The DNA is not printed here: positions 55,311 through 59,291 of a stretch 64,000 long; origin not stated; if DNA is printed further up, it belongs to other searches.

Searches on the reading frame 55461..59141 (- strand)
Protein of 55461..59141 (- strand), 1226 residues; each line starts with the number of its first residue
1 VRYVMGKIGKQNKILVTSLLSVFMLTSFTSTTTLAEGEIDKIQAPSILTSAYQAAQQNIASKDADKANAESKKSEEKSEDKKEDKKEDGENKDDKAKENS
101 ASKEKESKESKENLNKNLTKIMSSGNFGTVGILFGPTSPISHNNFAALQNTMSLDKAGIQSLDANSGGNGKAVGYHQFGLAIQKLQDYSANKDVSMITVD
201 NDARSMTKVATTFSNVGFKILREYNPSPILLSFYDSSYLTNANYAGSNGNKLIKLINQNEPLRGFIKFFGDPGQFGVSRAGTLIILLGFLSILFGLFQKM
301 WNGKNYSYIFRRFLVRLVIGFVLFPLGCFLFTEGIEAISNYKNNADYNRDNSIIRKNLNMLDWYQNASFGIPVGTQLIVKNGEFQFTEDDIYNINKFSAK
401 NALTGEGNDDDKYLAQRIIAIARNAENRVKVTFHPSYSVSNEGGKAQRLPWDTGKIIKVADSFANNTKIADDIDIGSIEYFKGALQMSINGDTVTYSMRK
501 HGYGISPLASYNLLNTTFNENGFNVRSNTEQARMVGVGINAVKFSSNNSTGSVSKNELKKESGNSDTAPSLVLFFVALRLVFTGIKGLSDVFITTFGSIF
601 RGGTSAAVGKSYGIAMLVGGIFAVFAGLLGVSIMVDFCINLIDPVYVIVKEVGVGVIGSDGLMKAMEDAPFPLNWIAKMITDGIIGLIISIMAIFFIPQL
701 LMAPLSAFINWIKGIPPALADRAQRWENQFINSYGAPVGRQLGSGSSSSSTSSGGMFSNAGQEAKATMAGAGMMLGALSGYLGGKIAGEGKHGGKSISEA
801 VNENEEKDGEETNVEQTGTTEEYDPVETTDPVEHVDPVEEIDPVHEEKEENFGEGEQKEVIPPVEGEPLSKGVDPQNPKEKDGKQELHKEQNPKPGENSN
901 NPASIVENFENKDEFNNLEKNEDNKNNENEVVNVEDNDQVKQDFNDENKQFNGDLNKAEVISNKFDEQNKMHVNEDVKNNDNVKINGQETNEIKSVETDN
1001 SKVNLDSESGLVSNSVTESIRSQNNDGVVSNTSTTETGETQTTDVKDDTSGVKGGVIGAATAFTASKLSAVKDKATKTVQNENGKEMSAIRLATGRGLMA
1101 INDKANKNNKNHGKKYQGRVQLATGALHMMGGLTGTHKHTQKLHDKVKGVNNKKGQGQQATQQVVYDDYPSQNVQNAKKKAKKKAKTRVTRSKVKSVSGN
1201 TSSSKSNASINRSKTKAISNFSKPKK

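Call 7: search_protein_families(library=pfam, proteins=[window:55461-59141:-], max_evalue=0.01)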
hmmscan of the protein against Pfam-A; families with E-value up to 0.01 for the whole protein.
window:55461-59141:- (1226 aa): 0 families

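Call 38: search_protein_families(library=ncbifam, proteins=[window:55461-59141:-], max_evalue=0.1)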
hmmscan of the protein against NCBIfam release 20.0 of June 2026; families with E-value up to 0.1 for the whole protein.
window:55461-59141:- (1226 aa): 0 families

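Call 77: search_solved_structures(query=A5, max_evalue=10)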
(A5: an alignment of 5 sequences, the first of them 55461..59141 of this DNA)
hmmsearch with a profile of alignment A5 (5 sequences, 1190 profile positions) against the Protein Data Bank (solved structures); distinct sequences matched with E-value up to 10: 1.
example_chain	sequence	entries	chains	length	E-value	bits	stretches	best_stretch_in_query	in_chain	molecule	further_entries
7ls1_A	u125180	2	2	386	2.7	8.8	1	888-996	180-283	Isoform 3 of Plasminogen activator inhibitor 1 RNA-binding protein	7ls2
